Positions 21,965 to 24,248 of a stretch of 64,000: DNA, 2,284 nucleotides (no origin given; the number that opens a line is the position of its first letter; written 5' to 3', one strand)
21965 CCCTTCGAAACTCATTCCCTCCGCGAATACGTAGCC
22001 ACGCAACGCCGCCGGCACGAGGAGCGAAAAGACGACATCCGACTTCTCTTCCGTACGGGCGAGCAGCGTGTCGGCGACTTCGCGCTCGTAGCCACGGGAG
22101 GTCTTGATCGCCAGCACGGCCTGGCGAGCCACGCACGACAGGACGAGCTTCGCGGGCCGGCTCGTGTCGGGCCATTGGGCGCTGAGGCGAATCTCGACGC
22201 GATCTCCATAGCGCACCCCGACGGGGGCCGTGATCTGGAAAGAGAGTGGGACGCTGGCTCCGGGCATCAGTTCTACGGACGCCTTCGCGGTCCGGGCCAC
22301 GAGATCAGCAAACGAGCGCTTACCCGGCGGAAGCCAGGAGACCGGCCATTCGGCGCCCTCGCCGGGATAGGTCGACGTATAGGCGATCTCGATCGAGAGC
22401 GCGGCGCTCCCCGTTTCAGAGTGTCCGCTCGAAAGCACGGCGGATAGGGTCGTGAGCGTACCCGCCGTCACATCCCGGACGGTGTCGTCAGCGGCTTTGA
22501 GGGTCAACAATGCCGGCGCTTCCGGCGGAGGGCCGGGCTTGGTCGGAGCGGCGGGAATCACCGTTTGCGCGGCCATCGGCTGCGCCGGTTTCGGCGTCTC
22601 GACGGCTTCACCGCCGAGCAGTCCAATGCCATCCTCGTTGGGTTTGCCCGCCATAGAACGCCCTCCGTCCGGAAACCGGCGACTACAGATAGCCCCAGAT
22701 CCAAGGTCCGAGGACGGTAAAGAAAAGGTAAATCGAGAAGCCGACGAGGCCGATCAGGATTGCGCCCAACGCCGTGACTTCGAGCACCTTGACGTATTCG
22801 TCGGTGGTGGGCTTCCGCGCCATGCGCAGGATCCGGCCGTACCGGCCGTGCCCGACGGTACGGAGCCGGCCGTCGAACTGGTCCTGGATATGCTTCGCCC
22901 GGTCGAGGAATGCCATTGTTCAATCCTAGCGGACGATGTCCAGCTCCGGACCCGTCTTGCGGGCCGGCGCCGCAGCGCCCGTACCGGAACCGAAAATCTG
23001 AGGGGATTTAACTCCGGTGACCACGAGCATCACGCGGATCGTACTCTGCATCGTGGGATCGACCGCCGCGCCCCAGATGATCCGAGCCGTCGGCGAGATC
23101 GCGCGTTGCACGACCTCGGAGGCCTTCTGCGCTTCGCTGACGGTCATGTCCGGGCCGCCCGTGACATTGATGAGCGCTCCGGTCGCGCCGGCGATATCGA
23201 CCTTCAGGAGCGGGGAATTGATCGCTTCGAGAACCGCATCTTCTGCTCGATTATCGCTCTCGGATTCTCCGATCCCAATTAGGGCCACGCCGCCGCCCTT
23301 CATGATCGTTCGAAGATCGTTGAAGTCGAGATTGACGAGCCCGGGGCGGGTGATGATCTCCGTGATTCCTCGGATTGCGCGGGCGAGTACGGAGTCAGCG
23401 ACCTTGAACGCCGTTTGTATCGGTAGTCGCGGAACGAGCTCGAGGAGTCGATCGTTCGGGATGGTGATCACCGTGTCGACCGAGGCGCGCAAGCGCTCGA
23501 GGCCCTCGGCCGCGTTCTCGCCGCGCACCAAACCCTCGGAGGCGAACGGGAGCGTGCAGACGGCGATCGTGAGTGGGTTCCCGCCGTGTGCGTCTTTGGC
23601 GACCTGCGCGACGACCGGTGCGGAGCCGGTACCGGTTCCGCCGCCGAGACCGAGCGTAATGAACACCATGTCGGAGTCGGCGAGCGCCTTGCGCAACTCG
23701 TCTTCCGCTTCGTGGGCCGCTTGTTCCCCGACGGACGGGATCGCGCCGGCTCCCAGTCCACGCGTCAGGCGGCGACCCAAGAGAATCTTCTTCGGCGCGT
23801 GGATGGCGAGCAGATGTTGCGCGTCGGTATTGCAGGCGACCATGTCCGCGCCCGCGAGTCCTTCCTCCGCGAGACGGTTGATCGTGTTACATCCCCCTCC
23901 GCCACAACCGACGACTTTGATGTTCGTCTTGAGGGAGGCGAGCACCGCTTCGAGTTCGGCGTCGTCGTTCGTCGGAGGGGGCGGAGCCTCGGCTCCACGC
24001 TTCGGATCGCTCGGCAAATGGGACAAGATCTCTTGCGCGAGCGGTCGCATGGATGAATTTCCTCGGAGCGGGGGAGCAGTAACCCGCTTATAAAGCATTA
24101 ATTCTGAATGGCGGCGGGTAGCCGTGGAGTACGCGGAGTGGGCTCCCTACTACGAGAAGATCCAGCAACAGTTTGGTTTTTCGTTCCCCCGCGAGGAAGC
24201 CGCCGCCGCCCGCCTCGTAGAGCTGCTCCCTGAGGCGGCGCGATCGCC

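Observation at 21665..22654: Spt5/NusG carries a 180-aa N-terminal domain not found in canonical archaeal Spt5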

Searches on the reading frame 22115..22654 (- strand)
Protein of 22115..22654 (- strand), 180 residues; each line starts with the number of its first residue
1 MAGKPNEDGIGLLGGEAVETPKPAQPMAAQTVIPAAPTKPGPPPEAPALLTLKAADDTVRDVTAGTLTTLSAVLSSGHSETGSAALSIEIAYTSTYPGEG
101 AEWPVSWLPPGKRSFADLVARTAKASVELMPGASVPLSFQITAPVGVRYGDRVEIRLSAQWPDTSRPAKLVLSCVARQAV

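Call 3: search_protein_families(library=pfam, proteins=[window:22115-22654:-], max_evalue=0.1)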
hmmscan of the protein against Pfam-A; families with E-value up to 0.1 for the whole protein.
window:22115-22654:- (180 aa): 0 families

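Call 4: search_protein_families(library=ncbifam, proteins=[window:22115-22654:-], max_evalue=0.1)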
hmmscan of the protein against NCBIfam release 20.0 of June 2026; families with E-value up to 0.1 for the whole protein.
window:22115-22654:- (180 aa): 0 families

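Call 6: find_homologous_proteins(query=window:22115-22654:-, max_evalue=0.01)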
Query window:22115-22654:- (180 aa): 27 proteins with E <= 0.01 among 590 candidates.
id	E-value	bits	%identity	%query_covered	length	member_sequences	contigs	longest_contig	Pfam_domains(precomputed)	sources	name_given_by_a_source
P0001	4.4e-62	227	61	100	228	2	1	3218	-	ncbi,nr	ncbi:MAG TPA: hypothetical protein VFG07_10320, partial [Thermoplasmata archaeon]|nr:hypothetical pr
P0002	6.5e-62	226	60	100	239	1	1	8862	-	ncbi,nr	ncbi:MAG: hypothetical protein L3J86_00045, partial [Thermoplasmata archaeon]|nr:hypothetical protei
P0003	3.2e-59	218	74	78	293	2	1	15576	PF03439.19,PF00467.36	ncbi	ncbi:MAG: transcription elongation factor Spt5, partial [Candidatus Lutacidiplasmatales archaeon]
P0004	2.8e-53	198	62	87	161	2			-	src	-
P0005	4.1e-49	185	64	74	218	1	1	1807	-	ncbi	ncbi:MAG: hypothetical protein ACREEC_09780, partial [Thermoplasmata archaeon]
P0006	4.1e-49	185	55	100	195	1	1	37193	-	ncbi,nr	ncbi:MAG TPA: hypothetical protein VEH28_09100, partial [Thermoplasmata archaeon]|nr:hypothetical pr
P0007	1.2e-48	183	55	100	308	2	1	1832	PF03439.19,PF00467.36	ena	-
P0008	3.2e-48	182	52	100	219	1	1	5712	-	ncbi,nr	ncbi:MAG TPA: hypothetical protein VLX64_04190, partial [Thermoplasmata archaeon]|nr:hypothetical pr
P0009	1.6e-46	176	65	78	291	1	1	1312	PF03439.19,PF00467.36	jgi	-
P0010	6.9e-42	161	58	81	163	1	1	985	-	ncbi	-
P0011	4.9e-41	158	69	63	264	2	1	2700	PF03439.19,PF00467.36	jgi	jgi:transcriptional antiterminator NusG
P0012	7.2e-41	158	48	100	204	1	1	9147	-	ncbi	ncbi:MAG: hypothetical protein ACRECR_07600, partial [Thermoplasmata archaeon]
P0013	1.3e-39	154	54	81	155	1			-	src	-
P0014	5.4e-39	152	62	69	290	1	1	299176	PF00467.36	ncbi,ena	-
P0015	2.1e-37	147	51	86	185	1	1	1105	-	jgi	-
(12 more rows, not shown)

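Call 17: find_related_loci(query=A2, collection=genome_contigs, flank=4000)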
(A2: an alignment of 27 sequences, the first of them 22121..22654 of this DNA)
Query A2 (178 aa) in genome_contigs; peptide patterns used: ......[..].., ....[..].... (x = any residue, [..] = any of these).
170 stretches matched a pattern; 153 encode a relative of the query (tblastn E <= 1e-3); the best 80 are kept; 80 distinct loci.
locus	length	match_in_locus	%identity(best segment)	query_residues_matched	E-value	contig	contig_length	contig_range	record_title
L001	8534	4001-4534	91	1-178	2e-105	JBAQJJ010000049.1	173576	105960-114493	MAG: Thermoplasmata archaeon isolate MFD06594_ilm_asm_bin23 k127_134366, whole genome shotgun sequence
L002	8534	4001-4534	85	1-178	2e-93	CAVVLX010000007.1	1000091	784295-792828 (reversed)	MAG: uncultured Thermoplasmata archaeon isolate MFD09222.bin.2.58 genome assembly, contig: contig_64922, whole genome sh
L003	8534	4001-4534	66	1-178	5e-71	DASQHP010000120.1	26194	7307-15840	MAG TPA_asm: Thermoplasmata archaeon isolate SMAG_U11836 k141_503167, whole genome shotgun sequence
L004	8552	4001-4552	61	1-178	3e-69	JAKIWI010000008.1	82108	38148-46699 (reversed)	MAG: Thermoplasmata archaeon isolate AcS5-58 NODE_726_length_82108_cov_27.524344, whole genome shotgun sequence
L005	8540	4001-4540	64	1-178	6e-67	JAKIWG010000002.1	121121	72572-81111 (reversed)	MAG: Thermoplasmata archaeon isolate AcS5-116 NODE_320_length_121121_cov_8.733220, whole genome shotgun sequence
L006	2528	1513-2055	65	1-178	2e-67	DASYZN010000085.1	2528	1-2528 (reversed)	MAG TPA_asm: Thermoplasmata archaeon isolate SMAG_U6363 k141_695844, whole genome shotgun sequence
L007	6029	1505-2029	64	5-178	2e-66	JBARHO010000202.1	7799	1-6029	MAG: Thermoplasmata archaeon isolate MFD06228_ilm_asm_bin8 k127_261713, whole genome shotgun sequence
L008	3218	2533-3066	60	1-178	1e-65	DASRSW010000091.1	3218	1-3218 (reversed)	MAG TPA_asm: Thermoplasmata archaeon isolate SMAG_U6346 k141_318747, whole genome shotgun sequence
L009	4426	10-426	73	40-178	7e-65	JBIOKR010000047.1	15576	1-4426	MAG: Candidatus Lutacidiplasmatales archaeon isolate GcC5-34 k141_1405671_length_15576_cov_54.0000, whole genome shotgun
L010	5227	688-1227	61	1-178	9e-64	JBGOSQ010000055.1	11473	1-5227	MAG: Thermoplasmata archaeon isolate OBJ_0618_7090110_183 k141_2255215_length_11473_cov_45.1109, whole genome shotgun se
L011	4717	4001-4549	61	1-178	3e-63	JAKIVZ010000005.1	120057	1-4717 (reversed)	MAG: Candidatus Lutacidiplasma silvani isolate AcS3-62 NODE_102_length_120057_cov_12.987067, whole genome shotgun sequen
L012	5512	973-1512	61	1-178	8e-63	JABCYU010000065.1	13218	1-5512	MAG: Methanobacteriota archaeon isolate Inc-BW-H-2-M_MAG52 Ga0210384_10005848, whole genome shotgun sequence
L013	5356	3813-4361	59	1-178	9e-63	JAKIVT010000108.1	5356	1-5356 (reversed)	MAG: Thermoplasmata archaeon isolate AcS13-54 AcS13-54_108, whole genome shotgun sequence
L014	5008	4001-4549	58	1-178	1e-62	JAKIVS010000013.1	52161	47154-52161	MAG: Thermoplasmata archaeon isolate AcS1-3 NODE_1132_length_52161_cov_12.472901, whole genome shotgun sequence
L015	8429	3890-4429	57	1-178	2e-62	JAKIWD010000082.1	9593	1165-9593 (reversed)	MAG: Thermoplasmata archaeon isolate AcS4-93 k141_3797480_length_9593_cov_17.0000, whole genome shotgun sequence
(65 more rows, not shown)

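Call 22: search_protein_representatives(alignment_id=A2)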
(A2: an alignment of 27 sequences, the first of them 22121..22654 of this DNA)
Query: 27 sequences, 181 profile positions. Proteins with E-value up to 0.001 (for the whole library): 13; up to 1e-10: 8; up to 1e-30: 6. The best 13 are listed.
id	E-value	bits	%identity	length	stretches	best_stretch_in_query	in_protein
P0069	1.0e-77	276.5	-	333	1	1-181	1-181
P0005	2.0e-72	259.2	-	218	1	4-181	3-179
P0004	7.3e-70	250.9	-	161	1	1-161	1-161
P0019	1.3e-47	178.4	-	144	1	56-156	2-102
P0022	2.4e-44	167.7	-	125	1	1-126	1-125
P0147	1.6e-31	126.0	-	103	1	1-105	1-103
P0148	1.5e-26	109.8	-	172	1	1-101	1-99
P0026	6.6e-15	71.8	-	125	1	133-181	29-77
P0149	5.6e-08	49.2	-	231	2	5-85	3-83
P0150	1.1e-05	41.8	-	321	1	25-167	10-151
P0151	1.3e-05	41.5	-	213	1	36-166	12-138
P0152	1.4e-05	41.4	-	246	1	85-164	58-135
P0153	1.3e-04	38.2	-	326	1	36-168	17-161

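Call 24: search_protein_families(library=pfam, proteins=[P0149, P0150, P0151, P0152, P0153, P0148], max_evalue=0.1)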
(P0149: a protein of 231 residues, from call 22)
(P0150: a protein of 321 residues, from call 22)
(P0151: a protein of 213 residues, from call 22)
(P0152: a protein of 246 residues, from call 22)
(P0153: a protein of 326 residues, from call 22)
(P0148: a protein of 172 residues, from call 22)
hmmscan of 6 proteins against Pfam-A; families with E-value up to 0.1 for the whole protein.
P0149 (231 aa): 0 families

P0150 (321 aa): 5 families
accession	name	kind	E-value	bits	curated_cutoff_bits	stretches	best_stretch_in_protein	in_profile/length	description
PF03439.18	Spt5-NGN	-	1.3e-12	47.9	22.4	1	170-250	3-84/84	Early transcription elongation factor of RNA pol II, NGN section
PF00467.35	KOW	-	4.7e-07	29.8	22.3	1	261-292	1-32/32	KOW motif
PF23291.1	KOW4_SPT5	-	0.0077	16.6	27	1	259-282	9-32/55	Transcription elongation factor SPT5, fourth KOW domain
PF25092.1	SH3_KIN17_C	-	0.013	16.4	27.9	0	261-293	3-35/57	KIN17 C-terminal SH3 domain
PF23290.1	KOW5_SPT5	-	0.024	14.6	27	1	261-293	2-32/46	Transcription elongation factor SPT5, fifth KOW domain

P0151 (213 aa): 6 families
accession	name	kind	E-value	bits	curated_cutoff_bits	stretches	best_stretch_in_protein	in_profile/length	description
PF00467.35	KOW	-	1.9e-08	34.2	22.3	1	156-187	1-32/32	KOW motif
PF10633.15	NPCBM_assoc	-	0.00019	22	24.4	0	91-128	34-69/78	NPCBM-associated, NEW3 domain of alpha-galactosidase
PF11614.14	FixG_C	-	0.00072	20.2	25.6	0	79-135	49-101/119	IG-like fold at C-terminal of FixG, putative oxidoreductase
PF06280.18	fn3_5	-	0.018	16.1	27.6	0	96-124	57-85/112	Fn3-like domain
PF25092.1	SH3_KIN17_C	-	0.066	14.1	27.9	0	159-189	6-36/57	KIN17 C-terminal SH3 domain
PF23291.1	KOW4_SPT5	-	0.085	13.2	27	0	154-177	9-32/55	Transcription elongation factor SPT5, fourth KOW domain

P0152 (246 aa): 2 families
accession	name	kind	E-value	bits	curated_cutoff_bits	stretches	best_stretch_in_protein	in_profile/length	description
PF03439.18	Spt5-NGN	-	6.7e-13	48.8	22.4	1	157-234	3-84/84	Early transcription elongation factor of RNA pol II, NGN section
PF02357.24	NusG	-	0.018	16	22.2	0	180-231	44-85/93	Transcription termination factor nusG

P0153 (326 aa): 7 families
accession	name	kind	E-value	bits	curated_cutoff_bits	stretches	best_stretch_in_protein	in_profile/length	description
PF03439.18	Spt5-NGN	-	1.2e-16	60.8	22.4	1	178-256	2-84/84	Early transcription elongation factor of RNA pol II, NGN section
PF00467.35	KOW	-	1.9e-08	34.2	22.3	1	267-298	1-32/32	KOW motif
PF23291.1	KOW4_SPT5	-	0.005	17.2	27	1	266-288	10-32/55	Transcription elongation factor SPT5, fourth KOW domain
PF25092.1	SH3_KIN17_C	-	0.0055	17.5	27.9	1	268-300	4-36/57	KIN17 C-terminal SH3 domain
PF22682.2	Ribosomal_uL24m-like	-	0.013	15.5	29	1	266-309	2-46/223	Large ribosomal subunit protein uL24m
PF02357.24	NusG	-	0.018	16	22.2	0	213-253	45-85/93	Transcription termination factor nusG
PF23284.2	KOW2_Spt5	-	0.042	14.1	28.9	1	268-312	2-44/50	Transcription elongation factor SPT5, second KOW domain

P0148 (172 aa): 0 families

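Call 29: find_encoding_contigs(protein=P0153, flank=5000, max_places=4)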
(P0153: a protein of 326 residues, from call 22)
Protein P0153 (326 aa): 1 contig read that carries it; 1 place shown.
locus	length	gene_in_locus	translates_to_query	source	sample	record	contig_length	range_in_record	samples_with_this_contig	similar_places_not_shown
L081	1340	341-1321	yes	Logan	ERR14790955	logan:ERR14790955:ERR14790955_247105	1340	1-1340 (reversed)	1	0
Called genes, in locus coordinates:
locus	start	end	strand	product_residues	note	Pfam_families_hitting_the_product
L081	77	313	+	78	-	-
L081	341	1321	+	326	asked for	PF03439:Spt5-NGN, PF00467:KOW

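Call 30: find_encoding_contigs(protein=P0150, flank=5000, max_places=4)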
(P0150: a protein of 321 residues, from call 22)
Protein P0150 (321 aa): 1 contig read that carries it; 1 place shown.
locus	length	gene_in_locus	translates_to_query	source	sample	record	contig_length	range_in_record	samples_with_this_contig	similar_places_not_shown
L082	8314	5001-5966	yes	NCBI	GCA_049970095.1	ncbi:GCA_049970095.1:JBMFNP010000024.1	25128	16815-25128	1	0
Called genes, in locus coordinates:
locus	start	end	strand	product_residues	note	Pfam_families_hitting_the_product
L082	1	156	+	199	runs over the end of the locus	PF13489:Methyltransf_23, PF02353:CMAS (weak), PF05724:TPMT (weak), PF13847:Methyltransf_31, PF08241:Methyltransf_11, PF08242:Methyltransf_12, PF13649:Methyltransf_25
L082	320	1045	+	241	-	PF01048:PNP_UDP_1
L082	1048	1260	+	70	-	-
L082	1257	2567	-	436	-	PF02308:MgtC, PF13194:DUF4010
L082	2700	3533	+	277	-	PF01978:TrmB, PF24217:DUF7436 (weak)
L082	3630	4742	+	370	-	PF00091:Tubulin, PF12327:FtsZ_C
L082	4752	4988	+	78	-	-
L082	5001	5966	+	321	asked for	PF03439:Spt5-NGN, PF00467:KOW (weak)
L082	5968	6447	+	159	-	PF03946:Ribosomal_L11_N, PF00298:Ribosomal_L11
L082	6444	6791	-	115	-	PF03091:CutA1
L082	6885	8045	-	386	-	PF01702:TGT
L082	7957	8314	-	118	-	?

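Call 32: list_cluster_members(proteins=[P0150, P0153, P0152, P0151])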
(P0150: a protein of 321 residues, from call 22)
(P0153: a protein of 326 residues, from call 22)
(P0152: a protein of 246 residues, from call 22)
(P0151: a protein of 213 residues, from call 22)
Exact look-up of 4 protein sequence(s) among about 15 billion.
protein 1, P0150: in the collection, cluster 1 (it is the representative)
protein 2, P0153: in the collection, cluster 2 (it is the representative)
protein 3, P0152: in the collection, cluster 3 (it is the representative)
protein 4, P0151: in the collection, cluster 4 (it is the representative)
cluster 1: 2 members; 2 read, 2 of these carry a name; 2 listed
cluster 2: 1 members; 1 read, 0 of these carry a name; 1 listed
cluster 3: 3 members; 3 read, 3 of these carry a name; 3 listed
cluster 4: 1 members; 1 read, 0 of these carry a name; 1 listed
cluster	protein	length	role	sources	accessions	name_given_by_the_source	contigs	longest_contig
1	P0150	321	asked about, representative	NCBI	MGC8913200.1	MAG: transcription elongation factor Spt5 [Thermoplasmata archaeon]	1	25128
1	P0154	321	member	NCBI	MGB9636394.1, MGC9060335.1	MAG: transcription elongation factor Spt5 [Thermoplasmata archaeon]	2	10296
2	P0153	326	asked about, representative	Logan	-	-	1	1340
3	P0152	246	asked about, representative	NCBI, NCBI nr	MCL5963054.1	MAG: hypothetical protein M1411_01620, partial [Candidatus Thermoplasmatota archaeon] | hypothetical protein [Candidatus Thermoplasmatota archaeon]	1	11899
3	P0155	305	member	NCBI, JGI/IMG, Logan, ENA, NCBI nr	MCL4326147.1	MAG: transcription elongation factor Spt5 [Candidatus Thermoplasmatota archaeon] | transcriptional antiterminator NusG | transcription elongation factor Spt5 [Candidatus Thermoplasmatota archaeon]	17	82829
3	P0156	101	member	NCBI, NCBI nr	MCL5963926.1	MAG: transcription elongation factor Spt5, partial [Candidatus Thermoplasmatota archaeon] | transcription elongation factor Spt5 [Candidatus Thermoplasmatota archaeon]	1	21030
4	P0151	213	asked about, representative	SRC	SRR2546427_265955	-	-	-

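Call 63: find_encoding_contigs(protein=P0155, flank=4000, max_places=2)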
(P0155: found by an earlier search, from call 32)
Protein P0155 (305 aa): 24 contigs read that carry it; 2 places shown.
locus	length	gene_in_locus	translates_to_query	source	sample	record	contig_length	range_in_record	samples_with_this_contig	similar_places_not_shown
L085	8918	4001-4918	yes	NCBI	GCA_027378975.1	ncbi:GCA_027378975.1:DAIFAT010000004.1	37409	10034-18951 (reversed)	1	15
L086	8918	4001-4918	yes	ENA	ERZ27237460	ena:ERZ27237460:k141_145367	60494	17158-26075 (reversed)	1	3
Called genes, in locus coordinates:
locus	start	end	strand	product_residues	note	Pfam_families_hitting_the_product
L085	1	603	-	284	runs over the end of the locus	PF02775:TPP_enzyme_C, PF12367:PFO_beta_C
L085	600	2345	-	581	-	PF01558:POR, PF01855:POR_N, PF17147:PFOR_II (weak)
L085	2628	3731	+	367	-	PF00091:Tubulin, PF12327:FtsZ_C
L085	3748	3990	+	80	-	-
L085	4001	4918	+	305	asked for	PF03439:Spt5-NGN, PF00467:KOW (weak)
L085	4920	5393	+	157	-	PF03946:Ribosomal_L11_N, PF00298:Ribosomal_L11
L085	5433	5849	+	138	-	PF01951:Archease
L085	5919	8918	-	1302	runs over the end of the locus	PF18998:Flg_new_2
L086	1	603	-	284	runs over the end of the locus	PF02775:TPP_enzyme_C, PF12367:PFO_beta_C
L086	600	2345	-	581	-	PF01558:POR, PF01855:POR_N, PF17147:PFOR_II (weak)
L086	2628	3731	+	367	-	PF00091:Tubulin, PF12327:FtsZ_C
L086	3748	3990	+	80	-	-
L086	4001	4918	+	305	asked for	PF03439:Spt5-NGN, PF00467:KOW (weak)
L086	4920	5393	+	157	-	PF03946:Ribosomal_L11_N, PF00298:Ribosomal_L11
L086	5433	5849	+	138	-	PF01951:Archease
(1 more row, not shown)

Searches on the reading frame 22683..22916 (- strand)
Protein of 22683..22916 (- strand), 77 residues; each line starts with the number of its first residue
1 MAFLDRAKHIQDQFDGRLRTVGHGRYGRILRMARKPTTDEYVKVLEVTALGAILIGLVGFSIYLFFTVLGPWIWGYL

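Call 3: search_protein_families(library=pfam, proteins=[window:22683-22916:-], max_evalue=0.1)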
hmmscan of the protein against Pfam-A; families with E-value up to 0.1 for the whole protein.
window:22683-22916:- (77 aa): 2 families
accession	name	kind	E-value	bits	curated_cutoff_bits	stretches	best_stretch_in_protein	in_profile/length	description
PF00584.25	SecE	-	0.0099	16.2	22.7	1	31-68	12-50/55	SecE/Sec61-gamma subunits of protein translocation complex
PF24394.1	TMEM62_C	-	0.034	14.2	21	1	58-76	66-84/225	TMEM62 C-terminal domain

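Call 4: search_protein_families(library=ncbifam, proteins=[window:22683-22916:-], max_evalue=0.1)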
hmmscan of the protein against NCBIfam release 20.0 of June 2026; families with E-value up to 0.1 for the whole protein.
window:22683-22916:- (77 aa): 10 families
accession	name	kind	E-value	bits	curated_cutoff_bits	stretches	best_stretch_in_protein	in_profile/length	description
NF006911.0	PRK09400.2-2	equivalog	4.2e-20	71.8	106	1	6-68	18-80/82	preprotein translocase subunit SecE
TIGR00327.1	secE_euk_arch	equivalog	1.5e-13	50.3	36.2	1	26-70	13-57/61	protein translocase SEC61 complex subunit gamma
NF006908.0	PRK09400.1-3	equivalog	1.1e-12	47.5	97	1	25-73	21-69/71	preprotein translocase subunit SecE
NF006912.0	PRK09400.2-3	equivalog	6e-12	45.2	126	1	25-69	23-67/69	preprotein translocase subunit SecE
NF006909.0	PRK09400.1-4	equivalog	1.8e-11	43.6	86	1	28-68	17-57/61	preprotein translocase subunit SecE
NF006910.0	PRK09400.1-6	equivalog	2.7e-10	40.3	96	1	26-69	10-53/57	preprotein translocase subunit SecE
NF006907.0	PRK09400.1-2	equivalog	5.4e-10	39.2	99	1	28-67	31-70/78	preprotein translocase subunit SecE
NF006906.0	PRK09400.1-1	equivalog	3.7e-05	23.1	95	1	26-70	17-61/62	preprotein translocase subunit SecE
NF009650.0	PRK13183.1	equivalog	0.026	14.3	70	1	49-66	13-30/46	photosystem II reaction center protein PsbN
TIGR02459.1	CbtB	hypoth_equivalog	0.1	13.2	64.4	0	39-61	17-39/60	cobalt transporter subunit CbtB (proposed)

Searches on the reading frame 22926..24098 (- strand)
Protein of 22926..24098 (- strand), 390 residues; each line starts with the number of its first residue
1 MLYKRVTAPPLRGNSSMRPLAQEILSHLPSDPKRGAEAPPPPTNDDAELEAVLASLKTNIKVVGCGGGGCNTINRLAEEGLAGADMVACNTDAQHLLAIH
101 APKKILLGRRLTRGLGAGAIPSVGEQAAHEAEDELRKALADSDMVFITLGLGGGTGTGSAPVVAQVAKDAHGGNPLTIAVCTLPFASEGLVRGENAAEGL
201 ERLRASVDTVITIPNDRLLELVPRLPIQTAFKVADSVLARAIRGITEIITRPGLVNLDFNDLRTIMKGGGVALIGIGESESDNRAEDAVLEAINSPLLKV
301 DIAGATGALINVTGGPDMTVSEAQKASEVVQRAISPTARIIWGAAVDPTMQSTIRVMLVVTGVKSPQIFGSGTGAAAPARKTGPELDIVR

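Call 3: search_protein_families(library=pfam, proteins=[window:22926-24098:-], max_evalue=0.1)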
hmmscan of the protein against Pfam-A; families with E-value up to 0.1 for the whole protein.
window:22926-24098:- (390 aa): 3 families
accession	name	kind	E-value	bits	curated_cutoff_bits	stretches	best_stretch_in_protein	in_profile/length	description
PF00091.31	Tubulin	-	8e-47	160.4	33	1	59-222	1-189/190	Tubulin/FtsZ family, GTPase domain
PF12327.13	FtsZ_C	-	7.8e-34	116.3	27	1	270-364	1-95/95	FtsZ family, C-terminal domain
PF00590.25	TP_methylase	-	0.042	14.2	27.8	1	62-151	4-88/212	Tetrapyrrole (Corrin/Porphyrin) Methylases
